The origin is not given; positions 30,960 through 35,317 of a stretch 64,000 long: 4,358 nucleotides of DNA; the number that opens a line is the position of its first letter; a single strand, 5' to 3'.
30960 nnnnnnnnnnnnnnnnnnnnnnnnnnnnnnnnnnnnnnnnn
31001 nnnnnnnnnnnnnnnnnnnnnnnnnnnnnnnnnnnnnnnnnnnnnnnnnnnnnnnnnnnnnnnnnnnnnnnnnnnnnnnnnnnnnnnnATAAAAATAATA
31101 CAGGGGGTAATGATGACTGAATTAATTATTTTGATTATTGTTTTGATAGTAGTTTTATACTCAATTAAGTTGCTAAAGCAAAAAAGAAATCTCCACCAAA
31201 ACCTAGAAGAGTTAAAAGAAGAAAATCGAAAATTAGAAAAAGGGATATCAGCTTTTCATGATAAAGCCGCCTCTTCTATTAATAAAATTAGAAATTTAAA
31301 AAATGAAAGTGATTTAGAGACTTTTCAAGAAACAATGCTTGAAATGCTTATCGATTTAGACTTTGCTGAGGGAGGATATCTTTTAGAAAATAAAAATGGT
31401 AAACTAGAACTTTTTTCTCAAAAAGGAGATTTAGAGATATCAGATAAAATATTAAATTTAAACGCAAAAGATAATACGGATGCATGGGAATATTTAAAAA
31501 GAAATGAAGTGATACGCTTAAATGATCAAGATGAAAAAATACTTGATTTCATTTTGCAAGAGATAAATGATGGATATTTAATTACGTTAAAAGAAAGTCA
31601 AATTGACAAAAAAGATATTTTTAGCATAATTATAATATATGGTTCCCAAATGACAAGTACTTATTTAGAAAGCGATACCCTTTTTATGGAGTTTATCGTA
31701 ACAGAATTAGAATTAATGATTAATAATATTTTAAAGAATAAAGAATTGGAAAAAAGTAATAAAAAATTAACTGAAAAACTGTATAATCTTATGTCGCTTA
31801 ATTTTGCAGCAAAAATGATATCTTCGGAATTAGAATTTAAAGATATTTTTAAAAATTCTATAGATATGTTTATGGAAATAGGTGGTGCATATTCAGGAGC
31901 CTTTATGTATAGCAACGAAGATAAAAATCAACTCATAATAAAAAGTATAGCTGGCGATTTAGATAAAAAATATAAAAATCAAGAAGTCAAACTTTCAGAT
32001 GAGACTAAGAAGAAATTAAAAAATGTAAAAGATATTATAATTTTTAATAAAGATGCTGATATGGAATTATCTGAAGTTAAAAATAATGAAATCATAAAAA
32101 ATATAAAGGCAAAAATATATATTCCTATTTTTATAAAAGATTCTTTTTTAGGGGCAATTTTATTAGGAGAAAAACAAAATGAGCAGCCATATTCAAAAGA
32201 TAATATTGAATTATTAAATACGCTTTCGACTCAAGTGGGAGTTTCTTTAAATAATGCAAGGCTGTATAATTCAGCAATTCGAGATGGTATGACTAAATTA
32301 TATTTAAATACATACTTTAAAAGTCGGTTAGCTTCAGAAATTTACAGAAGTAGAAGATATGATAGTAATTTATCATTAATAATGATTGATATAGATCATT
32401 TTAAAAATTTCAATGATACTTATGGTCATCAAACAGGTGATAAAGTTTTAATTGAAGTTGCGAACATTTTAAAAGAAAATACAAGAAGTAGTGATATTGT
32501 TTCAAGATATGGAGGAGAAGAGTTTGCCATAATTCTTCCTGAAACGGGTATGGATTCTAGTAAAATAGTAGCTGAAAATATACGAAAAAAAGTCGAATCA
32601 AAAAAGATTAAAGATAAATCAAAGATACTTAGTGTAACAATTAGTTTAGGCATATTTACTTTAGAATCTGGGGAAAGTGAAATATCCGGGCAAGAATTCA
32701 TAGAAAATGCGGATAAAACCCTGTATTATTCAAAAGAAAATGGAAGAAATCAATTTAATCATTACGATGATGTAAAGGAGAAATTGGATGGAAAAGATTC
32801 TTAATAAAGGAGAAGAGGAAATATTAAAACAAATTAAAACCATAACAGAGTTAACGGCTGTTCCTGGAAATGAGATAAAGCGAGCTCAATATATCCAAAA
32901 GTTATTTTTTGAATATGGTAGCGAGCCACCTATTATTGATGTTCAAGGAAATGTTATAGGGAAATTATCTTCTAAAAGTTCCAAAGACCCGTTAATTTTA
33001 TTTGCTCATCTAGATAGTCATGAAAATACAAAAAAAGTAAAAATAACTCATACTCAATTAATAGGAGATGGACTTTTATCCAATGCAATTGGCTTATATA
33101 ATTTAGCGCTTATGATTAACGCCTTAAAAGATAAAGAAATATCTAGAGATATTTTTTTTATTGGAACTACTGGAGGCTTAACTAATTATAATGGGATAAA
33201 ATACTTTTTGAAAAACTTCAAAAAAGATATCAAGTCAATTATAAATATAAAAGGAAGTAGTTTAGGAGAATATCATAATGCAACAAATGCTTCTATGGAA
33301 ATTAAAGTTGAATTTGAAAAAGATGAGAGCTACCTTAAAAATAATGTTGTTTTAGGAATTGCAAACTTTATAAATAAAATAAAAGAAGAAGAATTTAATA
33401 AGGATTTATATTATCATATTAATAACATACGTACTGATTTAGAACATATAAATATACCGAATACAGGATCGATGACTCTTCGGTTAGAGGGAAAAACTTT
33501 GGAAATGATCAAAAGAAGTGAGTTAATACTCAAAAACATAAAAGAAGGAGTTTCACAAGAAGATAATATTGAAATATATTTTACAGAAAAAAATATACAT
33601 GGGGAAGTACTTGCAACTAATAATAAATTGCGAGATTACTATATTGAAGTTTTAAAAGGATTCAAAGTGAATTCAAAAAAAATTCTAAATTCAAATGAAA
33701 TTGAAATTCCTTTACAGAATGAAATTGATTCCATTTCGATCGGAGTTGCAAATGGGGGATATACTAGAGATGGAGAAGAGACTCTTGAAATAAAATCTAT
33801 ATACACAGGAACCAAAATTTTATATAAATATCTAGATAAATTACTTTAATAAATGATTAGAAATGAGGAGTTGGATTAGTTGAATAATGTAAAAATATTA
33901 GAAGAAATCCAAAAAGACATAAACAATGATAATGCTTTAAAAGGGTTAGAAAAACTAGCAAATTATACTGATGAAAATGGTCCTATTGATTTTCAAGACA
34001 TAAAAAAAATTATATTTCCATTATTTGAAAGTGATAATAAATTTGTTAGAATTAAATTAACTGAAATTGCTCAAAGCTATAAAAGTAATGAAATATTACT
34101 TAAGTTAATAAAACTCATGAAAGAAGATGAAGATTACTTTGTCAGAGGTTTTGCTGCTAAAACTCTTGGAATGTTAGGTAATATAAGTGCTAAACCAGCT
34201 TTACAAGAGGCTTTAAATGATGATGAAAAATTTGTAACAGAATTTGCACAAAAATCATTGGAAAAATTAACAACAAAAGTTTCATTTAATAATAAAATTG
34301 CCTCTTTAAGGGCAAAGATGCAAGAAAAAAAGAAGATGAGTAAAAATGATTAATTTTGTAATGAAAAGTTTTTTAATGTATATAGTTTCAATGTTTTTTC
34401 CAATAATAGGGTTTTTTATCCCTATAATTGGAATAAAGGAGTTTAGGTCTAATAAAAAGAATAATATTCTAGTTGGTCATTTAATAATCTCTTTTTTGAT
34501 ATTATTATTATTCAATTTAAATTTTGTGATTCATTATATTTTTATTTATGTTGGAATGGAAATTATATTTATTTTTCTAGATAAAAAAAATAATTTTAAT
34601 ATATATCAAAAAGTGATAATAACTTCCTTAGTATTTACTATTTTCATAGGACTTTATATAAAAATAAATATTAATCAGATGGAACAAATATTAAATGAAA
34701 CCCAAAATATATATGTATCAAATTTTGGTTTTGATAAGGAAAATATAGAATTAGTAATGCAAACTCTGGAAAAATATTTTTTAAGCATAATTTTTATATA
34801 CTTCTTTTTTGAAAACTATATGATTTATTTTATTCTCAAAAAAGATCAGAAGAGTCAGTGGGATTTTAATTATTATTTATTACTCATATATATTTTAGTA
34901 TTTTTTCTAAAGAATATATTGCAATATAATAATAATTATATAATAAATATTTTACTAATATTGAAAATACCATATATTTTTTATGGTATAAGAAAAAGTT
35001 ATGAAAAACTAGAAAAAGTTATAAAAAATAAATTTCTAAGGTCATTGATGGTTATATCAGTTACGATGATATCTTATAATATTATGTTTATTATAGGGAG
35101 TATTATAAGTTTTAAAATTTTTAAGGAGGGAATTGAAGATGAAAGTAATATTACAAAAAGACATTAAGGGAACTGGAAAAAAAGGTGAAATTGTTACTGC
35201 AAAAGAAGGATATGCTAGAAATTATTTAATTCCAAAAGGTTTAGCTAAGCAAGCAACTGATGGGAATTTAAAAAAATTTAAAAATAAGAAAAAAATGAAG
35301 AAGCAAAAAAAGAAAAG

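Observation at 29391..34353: Four-gene c-di-GMP module: HEAT scaffold, GAF-GGDEF cyclase, pseudo-peptidase, small HEAT protein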

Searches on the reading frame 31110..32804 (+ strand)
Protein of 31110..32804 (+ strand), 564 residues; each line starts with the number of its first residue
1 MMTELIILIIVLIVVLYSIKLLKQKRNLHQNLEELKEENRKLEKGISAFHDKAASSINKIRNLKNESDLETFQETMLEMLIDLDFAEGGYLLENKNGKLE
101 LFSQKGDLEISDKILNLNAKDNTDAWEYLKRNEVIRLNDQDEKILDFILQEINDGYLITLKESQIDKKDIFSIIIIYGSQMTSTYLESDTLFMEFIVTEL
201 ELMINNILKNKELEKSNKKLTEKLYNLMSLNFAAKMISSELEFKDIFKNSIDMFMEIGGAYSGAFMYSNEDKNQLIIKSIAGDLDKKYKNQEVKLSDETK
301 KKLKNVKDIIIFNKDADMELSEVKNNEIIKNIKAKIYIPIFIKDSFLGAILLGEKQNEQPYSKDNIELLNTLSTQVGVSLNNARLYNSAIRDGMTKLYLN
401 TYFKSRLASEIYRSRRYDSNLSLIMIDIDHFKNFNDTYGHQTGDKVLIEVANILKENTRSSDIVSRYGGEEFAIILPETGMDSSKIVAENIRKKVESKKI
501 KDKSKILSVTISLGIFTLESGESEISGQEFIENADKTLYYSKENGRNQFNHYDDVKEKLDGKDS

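Call 3: search_protein_families(library=pfam, proteins=[window:31110-32804:+], max_evalue=0.01)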
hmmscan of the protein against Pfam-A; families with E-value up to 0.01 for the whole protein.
window:31110-32804:+ (564 aa): 4 families
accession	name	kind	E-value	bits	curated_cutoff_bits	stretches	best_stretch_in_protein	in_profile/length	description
PF00990.26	GGDEF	-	1e-45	155.8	23.8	1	389-548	1-161/161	Diguanylate cyclase, GGDEF domain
PF13185.12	GAF_2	-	2.1e-07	31.6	28.6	1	242-380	3-135/136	GAF domain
PF13492.12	GAF_3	-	9.9e-05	23.2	27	1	243-382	2-129/129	GAF domain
PF15714.11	SpoVT_C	-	0.0034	17.9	27.5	0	271-373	25-120/128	Stage V sporulation protein T C-terminal, transcription factor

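Call 4: search_protein_families(library=ncbifam, proteins=[window:31110-32804:+], max_evalue=0.01)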
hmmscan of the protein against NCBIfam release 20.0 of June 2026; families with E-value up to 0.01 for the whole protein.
window:31110-32804:+ (564 aa): 23 families
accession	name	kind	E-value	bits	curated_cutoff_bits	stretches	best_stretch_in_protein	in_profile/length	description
NF041606.1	dguan_cyc_DgcA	equivalog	1e-55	189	370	1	222-548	9-335/340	diguanylate cyclase DgcA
TIGR00254.1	GGDEF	domain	1e-51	175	37.4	1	387-550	3-165/168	diguanylate cyclase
NF047654.1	DiguCycDgcRLepto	equivalog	1.4e-47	162.1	500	1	364-548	108-292/295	diguanylate cyclase DgcR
NF038266.1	diguan_SiaD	equivalog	4.6e-46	157.2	290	1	382-548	87-251/252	biofilm regulation diguanylate cyclase SiaD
NF007135.0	PRK09581.1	equivalog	5.6e-46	157.3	474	1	275-549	166-452/457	PleD family two-component system response regulator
NF007380.0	PRK09894.1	equivalog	3.3e-39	135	256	1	388-554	128-289/296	diguanylate cyclase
NF007423.1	PRK09966.1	equivalog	1.9e-35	122.5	325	1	368-542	217-390/390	diguanylate cyclase DgcN/YfiN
NF051473.1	DigCycDgcsShew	equivalog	3.2e-35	121.9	400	1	359-550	101-289/291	diguanylate cyclase DgcS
NF011955.1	PRK15426.1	equivalog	1.8e-33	115.5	408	1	388-551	397-560/564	cellulose biosynthesis regulator diguanylate cyclase DgcQ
NF007298.0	PRK09776.1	equivalog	2.1e-33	115.3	1135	1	384-559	679-852/1111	diguanylate cyclase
NF007599.0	PRK10245.1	equivalog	6e-31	107.2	402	1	373-548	192-366/371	diguanylate cyclase AdrA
NF053781.1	cdiGMPphdstlr2612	equivalog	1.1e-26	92.8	1600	2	386-552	837-1002/1268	Tlr1612 family c-di-GMP phosphodiesterase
NF047872.1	GGDEF_GdpS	equivalog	5.3e-26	91.6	400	1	387-549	185-347/355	GGDEF domain-containing protein GdpS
NF040885.1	diguan_DgcJ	equivalog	4.9e-25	88.3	500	1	382-547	334-491/493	diguanylate cyclase DgcJ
NF045675.1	PhdiestaseDibA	equivalog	6.8e-24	84.2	980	1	385-553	199-365/623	phosphodiesterase DibA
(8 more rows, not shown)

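Call 92: find_homologous_proteins(query=window:31110-32804:+, region=1-385, max_evalue=0.00001)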
Query window:31110-32804:+, residues 1-385 (385 aa): 3 proteins with E <= 0.00001 among 8000 candidates.
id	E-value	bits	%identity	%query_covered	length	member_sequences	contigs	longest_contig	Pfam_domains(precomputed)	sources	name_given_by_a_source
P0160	2.3e-230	782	100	100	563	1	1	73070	PF13185.13,PF00990.27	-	-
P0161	7.3e-25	106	27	57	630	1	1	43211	PF13185.13,PF01590.33,PF13492.13,PF00990.27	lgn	-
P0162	5.7e-6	44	32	14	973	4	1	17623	PF13426.14,PF13188.14,PF13185.13,PF01590.33,PF08448.17,PF13492.13,PF00989.32,PF00990.27,PF11849.15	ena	-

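Call 100: search_protein_families(library=padloc, proteins=[window:31110-32804:+], max_evalue=0.001)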
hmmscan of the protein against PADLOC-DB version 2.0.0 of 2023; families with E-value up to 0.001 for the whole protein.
window:31110-32804:+ (564 aa): 0 families

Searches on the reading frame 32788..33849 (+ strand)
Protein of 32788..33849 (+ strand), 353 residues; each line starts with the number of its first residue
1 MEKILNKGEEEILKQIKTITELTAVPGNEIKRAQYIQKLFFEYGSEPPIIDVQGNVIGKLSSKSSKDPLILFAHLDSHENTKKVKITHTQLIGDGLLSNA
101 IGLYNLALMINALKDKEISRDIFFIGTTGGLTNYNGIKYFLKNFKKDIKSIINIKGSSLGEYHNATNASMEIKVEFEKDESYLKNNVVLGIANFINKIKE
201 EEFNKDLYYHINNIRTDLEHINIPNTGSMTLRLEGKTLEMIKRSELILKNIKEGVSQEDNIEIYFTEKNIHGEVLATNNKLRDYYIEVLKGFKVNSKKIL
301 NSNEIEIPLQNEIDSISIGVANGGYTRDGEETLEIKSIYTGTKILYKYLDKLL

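Call 3: search_protein_families(library=pfam, proteins=[window:32788-33849:+], max_evalue=0.01)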
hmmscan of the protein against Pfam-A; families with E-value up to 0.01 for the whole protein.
window:32788-33849:+ (353 aa): 1 family
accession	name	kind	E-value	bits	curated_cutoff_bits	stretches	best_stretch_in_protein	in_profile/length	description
PF04389.22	Peptidase_M28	-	4.1e-07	30.4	21.3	1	55-166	1-104/193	Peptidase family M28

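Call 4: search_protein_families(library=ncbifam, proteins=[window:32788-33849:+], max_evalue=0.01)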
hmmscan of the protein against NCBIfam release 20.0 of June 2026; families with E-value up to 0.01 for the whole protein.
window:32788-33849:+ (353 aa): 2 families
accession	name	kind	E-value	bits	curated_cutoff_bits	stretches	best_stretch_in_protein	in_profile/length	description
NF009555.0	PRK13004.1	equivalog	0.0034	16.3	321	1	6-78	11-81/399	YgeY family selenium metabolism-linked hydrolase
NF006365.0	PRK08588.1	subfamily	0.0048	16.3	289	0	10-176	7-185/383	succinyl-diaminopimelate desuccinylase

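Call 26: find_homologous_proteins(query=window:32788-33849:+, max_evalue=0.001)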
Query window:32788-33849:+ (353 aa): 1 proteins with E <= 0.001 among 4752 candidates.
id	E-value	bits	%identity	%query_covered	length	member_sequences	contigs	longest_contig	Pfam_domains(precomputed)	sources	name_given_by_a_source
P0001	1.1e-220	749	100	100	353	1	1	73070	PF04389.23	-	-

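Call 100: search_protein_families(library=padloc, proteins=[window:32788-33849:+], max_evalue=0.001)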
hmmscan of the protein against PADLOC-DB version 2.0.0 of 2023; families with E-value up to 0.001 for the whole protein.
window:32788-33849:+ (353 aa): 0 families

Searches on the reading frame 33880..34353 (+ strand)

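Call 3: search_protein_families(library=pfam, proteins=[window:33880-34353:+], max_evalue=0.01)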
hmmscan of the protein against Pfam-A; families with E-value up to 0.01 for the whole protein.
window:33880-34353:+ (157 aa): 4 families
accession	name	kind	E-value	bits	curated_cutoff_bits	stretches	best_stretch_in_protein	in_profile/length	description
PF13646.12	HEAT_2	-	3e-10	40.7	27.7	1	49-127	9-87/88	HEAT repeats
PF02985.28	HEAT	-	9.7e-05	22.7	23.5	0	76-101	5-29/31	HEAT repeat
PF03130.22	HEAT_PBS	-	0.00046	20.9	20.9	1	88-114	1-27/27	PBS lyase HEAT-like repeat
PF13513.12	HEAT_EZ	-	0.0081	17.1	27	0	71-98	28-54/55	HEAT-like repeat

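Call 4: search_protein_families(library=ncbifam, proteins=[window:33880-34353:+], max_evalue=0.01)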
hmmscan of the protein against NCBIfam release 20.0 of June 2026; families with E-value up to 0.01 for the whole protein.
window:33880-34353:+ (157 aa): 3 families
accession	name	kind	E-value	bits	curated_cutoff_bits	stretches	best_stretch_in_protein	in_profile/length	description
NF058502.1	phyc_lyase_CpcE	equivalog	9.8e-07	28.5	330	1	82-154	52-124/260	C-phycocyanin alpha-cysteine-84 phycocyanobilin lyase subunit CpcE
NF045662.1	DVU0298_fam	equivalog_domain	0.0007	19.2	75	1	74-131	148-203/213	DVU0298 family protein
NF058505.1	phyc_lyase_CpeY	equivalog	0.0017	17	600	1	66-146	45-127/419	C-phycoerythrin alpha-cysteine-82 phycoerythrobilin lyase CpeY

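Call 100: search_protein_families(library=padloc, proteins=[window:33880-34353:+], max_evalue=0.001)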
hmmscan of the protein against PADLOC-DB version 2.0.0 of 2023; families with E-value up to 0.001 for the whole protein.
window:33880-34353:+ (157 aa): 1 family
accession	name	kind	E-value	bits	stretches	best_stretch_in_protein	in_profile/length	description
PDLC02919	HEAT-ARM_XIII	-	0.00012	17.6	1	76-150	583-655/1972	-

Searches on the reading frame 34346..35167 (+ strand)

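Call 3: search_protein_families(library=pfam, proteins=[window:34346-35167:+], max_evalue=0.01)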
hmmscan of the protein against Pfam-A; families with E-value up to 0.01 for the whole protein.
window:34346-35167:+ (273 aa): 0 families

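Call 4: search_protein_families(library=ncbifam, proteins=[window:34346-35167:+], max_evalue=0.01)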
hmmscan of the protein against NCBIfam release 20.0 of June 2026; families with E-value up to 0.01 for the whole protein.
window:34346-35167:+ (273 aa): 0 families

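Call 52: search_protein_families(library=pfam, proteins=[window:34346-35167:+], max_evalue=10)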
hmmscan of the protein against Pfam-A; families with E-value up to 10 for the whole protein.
window:34346-35167:+ (273 aa): 1 family
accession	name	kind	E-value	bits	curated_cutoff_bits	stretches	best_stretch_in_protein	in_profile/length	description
PF09991.14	DUF2232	-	0.26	10.9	27.8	1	10-249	5-282/290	Predicted membrane protein (DUF2232)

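Call 100: search_protein_families(library=padloc, proteins=[window:34346-35167:+], max_evalue=0.001)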
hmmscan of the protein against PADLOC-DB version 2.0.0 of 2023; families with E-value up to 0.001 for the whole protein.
window:34346-35167:+ (273 aa): 0 families
